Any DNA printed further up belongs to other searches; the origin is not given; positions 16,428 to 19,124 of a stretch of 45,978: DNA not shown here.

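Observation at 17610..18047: An apparently intact NlpC/P60 (C40) cysteine-peptidase domain inserted into the B5 domain of PheRS beta subunit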

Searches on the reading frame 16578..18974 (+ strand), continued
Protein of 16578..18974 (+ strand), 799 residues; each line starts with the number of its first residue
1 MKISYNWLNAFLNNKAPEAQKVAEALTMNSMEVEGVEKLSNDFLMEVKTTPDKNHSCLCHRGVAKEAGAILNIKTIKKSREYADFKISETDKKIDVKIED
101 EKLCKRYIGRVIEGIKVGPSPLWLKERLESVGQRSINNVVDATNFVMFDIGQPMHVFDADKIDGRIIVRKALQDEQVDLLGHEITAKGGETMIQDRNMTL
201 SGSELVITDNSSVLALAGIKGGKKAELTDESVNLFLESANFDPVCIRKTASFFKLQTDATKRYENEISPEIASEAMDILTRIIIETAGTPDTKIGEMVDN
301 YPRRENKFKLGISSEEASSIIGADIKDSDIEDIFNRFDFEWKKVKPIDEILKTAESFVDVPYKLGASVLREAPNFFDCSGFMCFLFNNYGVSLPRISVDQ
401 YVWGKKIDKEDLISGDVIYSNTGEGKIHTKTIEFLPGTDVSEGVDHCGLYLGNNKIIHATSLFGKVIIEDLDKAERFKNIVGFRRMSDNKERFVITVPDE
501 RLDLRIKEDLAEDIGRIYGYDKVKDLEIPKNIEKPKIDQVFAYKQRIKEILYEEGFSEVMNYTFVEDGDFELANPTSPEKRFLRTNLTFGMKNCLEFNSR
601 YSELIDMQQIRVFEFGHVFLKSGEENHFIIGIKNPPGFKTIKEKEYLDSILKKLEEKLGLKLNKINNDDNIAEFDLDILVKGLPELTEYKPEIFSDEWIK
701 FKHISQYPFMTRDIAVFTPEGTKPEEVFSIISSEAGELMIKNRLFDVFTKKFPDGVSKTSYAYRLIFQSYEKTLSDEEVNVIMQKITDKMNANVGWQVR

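Call 6: find_homologous_proteins(query=window:16578-18974:+, max_evalue=1e-10)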
Query window:16578-18974:+ (799 aa): 5111 proteins with E <= 1e-10 among 8000 candidates; the best 120 are listed.
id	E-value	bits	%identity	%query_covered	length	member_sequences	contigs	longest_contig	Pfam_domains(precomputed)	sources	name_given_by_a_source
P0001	0.0e+0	1668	91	100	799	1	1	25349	PF03483.23,PF03147.20,PF00877.26,PF03484.22,PF17759.7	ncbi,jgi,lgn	ncbi:MAG: phenylalanine--tRNA ligase beta subunit-related protein [Candidatus Paceibacterota bacteri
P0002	0.0e+0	1652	90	100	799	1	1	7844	PF03483.23,PF03147.20,PF00877.26,PF03484.22,PF17759.7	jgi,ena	-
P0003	0.0e+0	1641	90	100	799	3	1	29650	PF03483.23,PF03147.20,PF00877.26,PF03484.22,PF17759.7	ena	-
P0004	0.0e+0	1615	88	100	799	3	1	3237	PF03483.23,PF03147.20,PF00877.26,PF03484.22,PF17759.7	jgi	jgi:phenylalanyl-tRNA synthetase beta subunit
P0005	0.0e+0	1535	84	100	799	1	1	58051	PF03483.23,PF03147.20,PF00877.26,PF03484.22,PF17759.7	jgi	jgi:phenylalanyl-tRNA synthetase beta subunit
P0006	0.0e+0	1511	83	100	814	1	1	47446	PF03483.23,PF03147.20,PF00877.26,PF03484.22,PF17759.7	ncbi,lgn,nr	ncbi:MAG: phenylalanine--tRNA ligase beta subunit-related protein [Candidatus Pacebacteria bacterium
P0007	0.0e+0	1145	64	100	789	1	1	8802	PF03483.23,PF03147.20,PF00877.26,PF03484.22,PF17759.7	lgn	-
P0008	0.0e+0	1142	64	100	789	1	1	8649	PF03483.23,PF03147.20,PF00877.26,PF03484.22,PF17759.7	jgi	jgi:phenylalanyl-tRNA synthetase beta subunit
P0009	0.0e+0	1139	64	100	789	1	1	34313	PF03483.23,PF03147.20,PF00877.26,PF03484.22,PF17759.7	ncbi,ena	-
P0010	0.0e+0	1139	64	100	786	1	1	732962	PF03483.23,PF03147.20,PF00877.26,PF03484.22,PF17759.7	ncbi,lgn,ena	-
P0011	0.0e+0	1138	63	100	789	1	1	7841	PF03483.23,PF03147.20,PF00877.26,PF03484.22,PF17759.7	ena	-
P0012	0.0e+0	1133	63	100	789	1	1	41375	PF03483.23,PF03147.20,PF00877.26,PF03484.22,PF17759.7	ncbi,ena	-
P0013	0.0e+0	1130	63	100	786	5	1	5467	PF03483.23,PF03147.20,PF00877.26,PF03484.22,PF17759.7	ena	-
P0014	0.0e+0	1129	63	100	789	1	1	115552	PF03483.23,PF03147.20,PF00877.26,PF03484.22,PF17759.7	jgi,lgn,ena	-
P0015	0.0e+0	1128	63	100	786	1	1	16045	PF03483.23,PF03147.20,PF00877.26,PF03484.22,PF17759.7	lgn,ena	-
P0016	0.0e+0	1117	62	100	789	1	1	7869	PF03483.23,PF03147.20,PF00877.26,PF03484.22,PF17759.7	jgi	jgi:phenylalanyl-tRNA synthetase beta subunit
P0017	0.0e+0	1117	61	100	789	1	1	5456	PF03483.23,PF03147.20,PF00877.26,PF03484.22,PF17759.7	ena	-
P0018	0.0e+0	1117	61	100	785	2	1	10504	PF03483.23,PF03147.20,PF00877.26,PF03484.22,PF17759.7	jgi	-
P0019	0.0e+0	1114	62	100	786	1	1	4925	PF03483.23,PF03147.20,PF00877.26,PF03484.22,PF17759.7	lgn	-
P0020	0.0e+0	1108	62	100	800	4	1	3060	PF03483.23,PF03147.20,PF00877.26,PF03484.22,PF17759.7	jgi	-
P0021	0.0e+0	1102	62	100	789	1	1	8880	PF03483.23,PF03147.20,PF00877.26,PF03484.22,PF17759.7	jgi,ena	-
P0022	0.0e+0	1102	62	100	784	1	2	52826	PF03483.23,PF03147.20,PF00877.26,PF03484.22,PF17759.7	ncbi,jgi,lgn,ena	ncbi:MAG: phenylalanine--tRNA ligase beta subunit-related protein [Candidatus Paceibacterota bacteri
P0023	0.0e+0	1099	62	100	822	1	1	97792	PF03483.23,PF03147.20,PF00877.26,PF03484.22,PF17759.7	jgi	jgi:phenylalanyl-tRNA synthetase beta subunit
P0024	0.0e+0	1096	61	100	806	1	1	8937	PF03483.23,PF03147.20,PF00877.26,PF03484.22,PF17759.7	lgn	-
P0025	0.0e+0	1094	61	100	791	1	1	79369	PF03483.23,PF03147.20,PF00877.26,PF03484.22,PF17759.7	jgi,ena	-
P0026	0.0e+0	1092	62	100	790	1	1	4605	PF03483.23,PF03147.20,PF00877.26,PF03484.22,PF17759.7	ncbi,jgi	jgi:phenylalanyl-tRNA synthetase beta subunit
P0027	0.0e+0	1090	62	100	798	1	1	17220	PF03483.23,PF03147.20,PF00877.26,PF03484.22,PF17759.7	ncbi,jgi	jgi:phenylalanyl-tRNA synthetase beta subunit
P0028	0.0e+0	1089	61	100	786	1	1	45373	PF03483.23,PF03147.20,PF00877.26,PF03484.22,PF17759.7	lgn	-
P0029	0.0e+0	1085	61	100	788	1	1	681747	PF03483.23,PF03147.20,PF00877.26,PF03484.22,PF17759.7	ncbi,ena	-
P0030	0.0e+0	1084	61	100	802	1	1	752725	PF03483.23,PF03147.20,PF00877.26,PF03484.22,PF17759.7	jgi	jgi:phenylalanyl-tRNA synthetase beta subunit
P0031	0.0e+0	1083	61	100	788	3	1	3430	PF03483.23,PF03147.20,PF00877.26,PF03484.22,PF17759.7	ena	-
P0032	0.0e+0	1080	61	100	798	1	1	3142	PF03483.23,PF03147.20,PF00877.26,PF03484.22,PF17759.7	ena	-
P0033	0.0e+0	1077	61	100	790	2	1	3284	PF03483.23,PF03147.20,PF00877.26,PF03484.22,PF17759.7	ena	-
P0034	0.0e+0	1076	62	100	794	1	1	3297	PF03483.23,PF03147.20,PF00877.26,PF03484.22,PF17759.7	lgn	-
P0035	0.0e+0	1070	61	100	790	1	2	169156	PF03483.23,PF03147.20,PF00877.26,PF03484.22,PF17759.7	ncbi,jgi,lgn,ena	ncbi:MAG: phenylalanine--tRNA ligase beta subunit-related protein [Candidatus Paceibacterota bacteri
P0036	0.0e+0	1069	61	99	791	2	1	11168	PF03483.23,PF03147.20,PF00877.26,PF03484.22,PF17759.7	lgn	-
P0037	0.0e+0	1068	60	100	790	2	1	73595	PF03483.23,PF03147.20,PF00877.26,PF03484.22,PF17759.7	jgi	-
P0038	0.0e+0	1066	60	100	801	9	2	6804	PF03483.23,PF03147.20,PF00877.26,PF03484.22,PF17759.7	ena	-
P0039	0.0e+0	1065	60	100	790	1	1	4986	PF03483.23,PF03147.20,PF00877.26,PF03484.22,PF17759.7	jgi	-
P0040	0.0e+0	1064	59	100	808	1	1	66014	PF03483.23,PF03147.20,PF00877.26,PF03484.22,PF17759.7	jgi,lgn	jgi:phenylalanyl-tRNA synthetase beta subunit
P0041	0.0e+0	1064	60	100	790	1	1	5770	PF03483.23,PF03147.20,PF00877.26,PF03484.22,PF17759.7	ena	-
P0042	0.0e+0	1064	61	100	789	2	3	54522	PF03483.23,PF03147.20,PF00877.26,PF03484.22,PF17759.7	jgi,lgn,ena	jgi:phenylalanyl-tRNA synthetase beta subunit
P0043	0.0e+0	1063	61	100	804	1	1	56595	PF03483.23,PF03147.20,PF00877.26,PF03484.22,PF17759.7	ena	-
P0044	0.0e+0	1062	60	100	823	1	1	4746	PF03483.23,PF03147.20,PF00877.26,PF03484.22,PF17759.7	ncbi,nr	ncbi:MAG: phenylalanine--tRNA ligase beta subunit-related protein [Candidatus Taylorbacteria bacteri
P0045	0.0e+0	1060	60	100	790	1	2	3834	PF03483.23,PF03147.20,PF00877.26,PF03484.22,PF17759.7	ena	-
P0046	0.0e+0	1059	61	100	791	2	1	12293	PF03483.23,PF03147.20,PF00877.26,PF03484.22,PF17759.7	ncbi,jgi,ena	ncbi:MAG: phenylalanine--tRNA ligase beta subunit-related protein [Candidatus Paceibacterota bacteri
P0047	0.0e+0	1059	60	100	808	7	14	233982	PF03483.23,PF03147.20,PF00877.26,PF03484.22,PF17759.7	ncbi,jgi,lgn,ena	jgi:phenylalanyl-tRNA synthetase beta subunit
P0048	0.0e+0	1055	59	100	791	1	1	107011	PF03483.23,PF03147.20,PF00877.26,PF03484.22,PF17759.7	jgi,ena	-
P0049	0.0e+0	1053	59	100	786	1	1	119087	PF03483.23,PF03147.20,PF00877.26,PF03484.22,PF17759.7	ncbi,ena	-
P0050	0.0e+0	1052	59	100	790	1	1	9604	PF03483.23,PF03147.20,PF00877.26,PF03484.22,PF17759.7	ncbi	-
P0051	0.0e+0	1051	59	100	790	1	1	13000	PF03483.23,PF03147.20,PF00877.26,PF03484.22,PF17759.7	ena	-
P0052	0.0e+0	1049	59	100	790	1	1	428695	PF03483.23,PF03147.20,PF00877.26,PF03484.22,PF17759.7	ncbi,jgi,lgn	ncbi:MAG: phenylalanine--tRNA ligase beta subunit-related protein [Candidatus Paceibacterota bacteri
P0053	0.0e+0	1047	60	100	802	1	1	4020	PF03483.23,PF03147.20,PF00877.26,PF03484.22,PF17759.7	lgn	-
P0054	0.0e+0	1043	60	100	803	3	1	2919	PF03483.23,PF03147.20,PF00877.26,PF03484.22,PF17759.7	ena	-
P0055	0.0e+0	1036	59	100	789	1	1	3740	PF03483.23,PF03147.20,PF00877.26,PF03484.22,PF17759.7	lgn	-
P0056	0.0e+0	1032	59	100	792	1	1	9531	PF03483.23,PF03147.20,PF00877.26,PF03484.22,PF17759.7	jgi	jgi:phenylalanyl-tRNA synthetase beta subunit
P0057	0.0e+0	1030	59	100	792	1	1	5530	PF03483.23,PF03147.20,PF00877.26,PF03484.22,PF17759.7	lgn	-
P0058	0.0e+0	1024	58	100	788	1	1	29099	PF03483.23,PF03147.20,PF00877.26,PF03484.22,PF17759.7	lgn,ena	-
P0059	0.0e+0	1017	58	100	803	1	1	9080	PF03483.23,PF03147.20,PF00877.26,PF03484.22,PF17759.7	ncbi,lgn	ncbi:MAG: phenylalanine--tRNA ligase beta subunit-related protein [Minisyncoccia bacterium]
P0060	5.7e-294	996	57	100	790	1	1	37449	PF03483.23,PF03147.20,PF00877.26,PF03484.22,PF17759.7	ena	-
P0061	4.5e-281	953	55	100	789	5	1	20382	PF03483.23,PF03147.20,PF00877.26,PF03484.22,PF17759.7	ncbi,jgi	jgi:phenylalanyl-tRNA synthetase beta subunit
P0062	4.1e-276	936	79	66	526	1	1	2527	PF03147.20,PF00877.26,PF03484.22,PF17759.7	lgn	-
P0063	2.2e-271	921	53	100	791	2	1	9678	PF03483.23,PF03147.20,PF00877.26,PF03484.22,PF17759.7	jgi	-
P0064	3.9e-265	900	52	100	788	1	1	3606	PF03483.23,PF03147.20,PF00877.26,PF03484.22,PF17759.7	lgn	-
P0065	1.0e-260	886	70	39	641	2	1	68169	PF03483.23,PF03147.20,PF03484.22,PF17759.7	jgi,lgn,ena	-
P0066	2.5e-259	881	51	100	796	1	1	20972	PF03483.23,PF03147.20,PF00877.26,PF03484.22,PF17759.7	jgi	jgi:phenylalanyl-tRNA synthetase beta subunit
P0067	1.8e-258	878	67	39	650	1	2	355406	PF03483.23,PF03147.20,PF03484.22,PF17759.7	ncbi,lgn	-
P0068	3.0e-255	868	49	100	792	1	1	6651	PF03483.23,PF03147.20,PF00877.26,PF03484.22,PF17759.7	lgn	-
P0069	1.8e-253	862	50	100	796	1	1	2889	PF03483.23,PF03147.20,PF00877.26,PF03484.22,PF17759.7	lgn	-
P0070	2.0e-252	858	59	43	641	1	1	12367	PF03483.23,PF03147.20,PF03484.22,PF17759.7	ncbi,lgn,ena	ncbi:MAG: phenylalanine--tRNA ligase subunit beta [bacterium]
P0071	1.1e-251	856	50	100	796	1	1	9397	PF03483.23,PF03147.20,PF00877.26,PF03484.22,PF17759.7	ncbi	ncbi:MAG: phenylalanine--tRNA ligase beta subunit-related protein [Minisyncoccia bacterium]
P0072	6.7e-251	853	50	100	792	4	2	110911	PF03483.23,PF03147.20,PF00877.26,PF03484.22,PF17759.7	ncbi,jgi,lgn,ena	ncbi:MAG: phenylalanine--tRNA ligase beta subunit-related protein [bacterium]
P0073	6.9e-249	846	66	39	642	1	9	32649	PF03483.23,PF03147.20,PF03484.22,PF17759.7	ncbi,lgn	-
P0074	1.5e-248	845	63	43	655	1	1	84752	PF03483.23,PF03147.20,PF03484.22,PF17759.7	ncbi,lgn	-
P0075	1.0e-247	843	62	43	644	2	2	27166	PF03483.23,PF03147.20,PF03484.22,PF17759.7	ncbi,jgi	ncbi:MAG: phenylalanine--tRNA ligase subunit beta [Candidatus Paceibacterota bacterium]|jgi:phenylal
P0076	1.1e-247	843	65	39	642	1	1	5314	PF03483.23,PF03147.20,PF03484.22,PF17759.7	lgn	-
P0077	1.3e-247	842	64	39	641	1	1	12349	PF03483.23,PF03147.20,PF03484.22,PF17759.7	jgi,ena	-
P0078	5.3e-246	837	62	43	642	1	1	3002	PF03483.23,PF03147.20,PF03484.22,PF17759.7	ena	-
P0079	1.2e-245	836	66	39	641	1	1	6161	PF03483.23,PF03147.20,PF03484.22,PF17759.7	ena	-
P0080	1.5e-245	835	57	43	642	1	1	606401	PF03483.23,PF03147.20,PF03484.22,PF17759.7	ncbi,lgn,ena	-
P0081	9.4e-245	833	58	43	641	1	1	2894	PF03483.23,PF03147.20,PF03484.22,PF17759.7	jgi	jgi:phenylalanyl-tRNA synthetase beta chain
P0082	2.3e-244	832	61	42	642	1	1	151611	PF03483.23,PF03147.20,PF03484.22,PF17759.7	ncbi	-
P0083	4.2e-244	831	65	39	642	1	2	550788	PF03483.23,PF03147.20,PF03484.22,PF17759.7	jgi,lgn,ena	-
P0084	8.7e-244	830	59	43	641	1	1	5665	PF03483.23,PF03147.20,PF03484.22,PF17759.7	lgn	-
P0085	9.7e-244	829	61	76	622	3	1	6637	PF03483.23,PF03147.20,PF00877.26,PF03484.22,PF17759.7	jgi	-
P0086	4.2e-243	827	66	39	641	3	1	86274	PF03483.23,PF03147.20,PF03484.22,PF17759.7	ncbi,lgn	-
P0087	6.7e-243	827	64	39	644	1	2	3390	PF03483.23,PF03147.20,PF03484.22,PF17759.7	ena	-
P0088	1.1e-242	826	61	43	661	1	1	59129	PF03483.23,PF03147.20,PF03484.22,PF17759.7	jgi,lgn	jgi:phenylalanyl-tRNA synthetase beta chain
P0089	2.4e-241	822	56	44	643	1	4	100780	PF03483.23,PF03147.20,PF03484.22,PF17759.7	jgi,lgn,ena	jgi:phenylalanyl-tRNA synthetase beta chain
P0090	4.9e-241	821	68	38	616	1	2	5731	PF03483.23,PF03147.20,PF03484.22,PF17759.7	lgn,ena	-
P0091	2.7e-239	815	57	43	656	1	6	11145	PF03483.23,PF03147.20,PF03484.22,PF17759.7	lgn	-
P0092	1.2e-235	803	48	100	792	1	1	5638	PF03483.23,PF03147.20,PF00877.26,PF03484.22,PF17759.7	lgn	-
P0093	4.9e-234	797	59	43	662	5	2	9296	PF03483.23,PF03147.20,PF03484.22,PF17759.7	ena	-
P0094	5.9e-232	790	48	100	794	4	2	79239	PF03483.23,PF03147.20,PF00877.26,PF03484.22,PF17759.7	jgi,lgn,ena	-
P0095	2.9e-229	782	55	43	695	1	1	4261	PF03483.23,PF03147.20,PF03484.22,PF17759.7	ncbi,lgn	ncbi:MAG: phenylalanine--tRNA ligase subunit beta [bacterium]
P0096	7.7e-229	780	59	39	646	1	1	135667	PF03483.23,PF03147.20,PF03484.22,PF17759.7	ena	-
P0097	1.4e-228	779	45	100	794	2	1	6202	PF03483.23,PF03147.20,PF00877.26,PF03484.22,PF17759.7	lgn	-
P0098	4.7e-226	771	46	100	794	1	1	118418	PF03483.23,PF03147.20,PF00877.26,PF03484.22,PF17759.7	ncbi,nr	ncbi:MAG: phenylalanine--tRNA ligase beta subunit-related protein [bacterium]|nr:phenylalanine--tRNA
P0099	7.7e-226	770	46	100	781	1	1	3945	PF03483.23,PF03147.20,PF00877.26,PF03484.22,PF17759.7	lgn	-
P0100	4.0e-225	768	46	100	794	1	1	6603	PF03483.23,PF03147.20,PF00877.26,PF03484.22,PF17759.7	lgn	-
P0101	1.0e-224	767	45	100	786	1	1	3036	PF03483.23,PF03147.20,PF00877.26,PF03484.22,PF17759.7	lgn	-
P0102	1.4e-224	766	55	43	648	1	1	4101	PF03483.23,PF03147.20,PF03484.22,PF17759.7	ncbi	-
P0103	1.3e-223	763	60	39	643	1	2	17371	PF03483.23,PF03147.20,PF03484.22,PF17759.7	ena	-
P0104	2.4e-223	762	46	100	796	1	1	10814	PF03483.23,PF03147.20,PF00877.26,PF03484.22,PF17759.7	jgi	jgi:phenylalanyl-tRNA synthetase beta subunit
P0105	2.0e-222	759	45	100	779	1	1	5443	PF03483.23,PF03147.20,PF00877.26,PF03484.22,PF17759.7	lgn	-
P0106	5.6e-222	757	45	100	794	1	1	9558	PF03483.23,PF03147.20,PF00877.26,PF03484.22,PF17759.7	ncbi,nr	ncbi:MAG: C40 family peptidase [Candidatus Yonathbacteria bacterium]|nr:C40 family peptidase [Candid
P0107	6.6e-221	754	47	100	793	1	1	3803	PF03483.23,PF03147.20,PF00877.26,PF03484.22,PF17759.7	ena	-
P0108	1.7e-220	753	55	43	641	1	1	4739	PF03483.23,PF03147.20,PF03484.22,PF17759.7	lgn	-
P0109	2.6e-220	752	44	100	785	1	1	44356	PF03483.23,PF03147.20,PF00877.26,PF03484.22,PF17759.7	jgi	jgi:phenylalanyl-tRNA synthetase beta subunit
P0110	3.7e-220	751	46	100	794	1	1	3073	PF03483.23,PF03147.20,PF00877.26,PF03484.22,PF17759.7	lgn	-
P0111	1.8e-219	749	47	100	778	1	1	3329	PF03483.23,PF03147.20,PF00877.26,PF03484.22,PF17759.7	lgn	-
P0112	5.2e-219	748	45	100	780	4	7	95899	PF03483.23,PF03147.20,PF00877.26,PF03484.22,PF17759.7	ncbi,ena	ncbi:MAG: phenylalanine--tRNA ligase beta subunit-related protein [Patescibacteria group bacterium]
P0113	1.9e-218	746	44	100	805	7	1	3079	PF03483.23,PF03147.20,PF00877.26,PF03484.22,PF17759.7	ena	-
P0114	3.9e-218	745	45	100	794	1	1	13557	PF03483.23,PF03147.20,PF00877.26,PF03484.22,PF17759.7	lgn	-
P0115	2.1e-217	742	46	100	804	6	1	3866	PF03483.23,PF03147.20,PF00877.26,PF03484.22,PF17759.7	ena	-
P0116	3.0e-217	742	46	100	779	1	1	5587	PF03483.23,PF03147.20,PF00877.26,PF03484.22,PF17759.7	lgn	-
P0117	3.5e-217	742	45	100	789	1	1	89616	PF03483.23,PF03147.20,PF00877.26,PF03484.22,PF17759.7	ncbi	-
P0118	1.9e-216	739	44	100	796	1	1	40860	PF03483.23,PF03147.20,PF00877.26,PF03484.22,PF17759.7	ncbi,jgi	ncbi:MAG: phenylalanine--tRNA ligase beta subunit-related protein [Candidatus Paceibacterota bacteri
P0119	3.3e-215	735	54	43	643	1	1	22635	PF03483.23,PF03147.20,PF03484.22,PF17759.7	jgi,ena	-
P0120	3.5e-215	735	45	100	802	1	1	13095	PF03483.23,PF03147.20,PF00877.26,PF03484.22,PF17759.7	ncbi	-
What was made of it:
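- On Bacterial PheRS beta subunit (PheT, TIGR00472): This explains NCBI's name 'beta subunit-related protein' (call 6).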
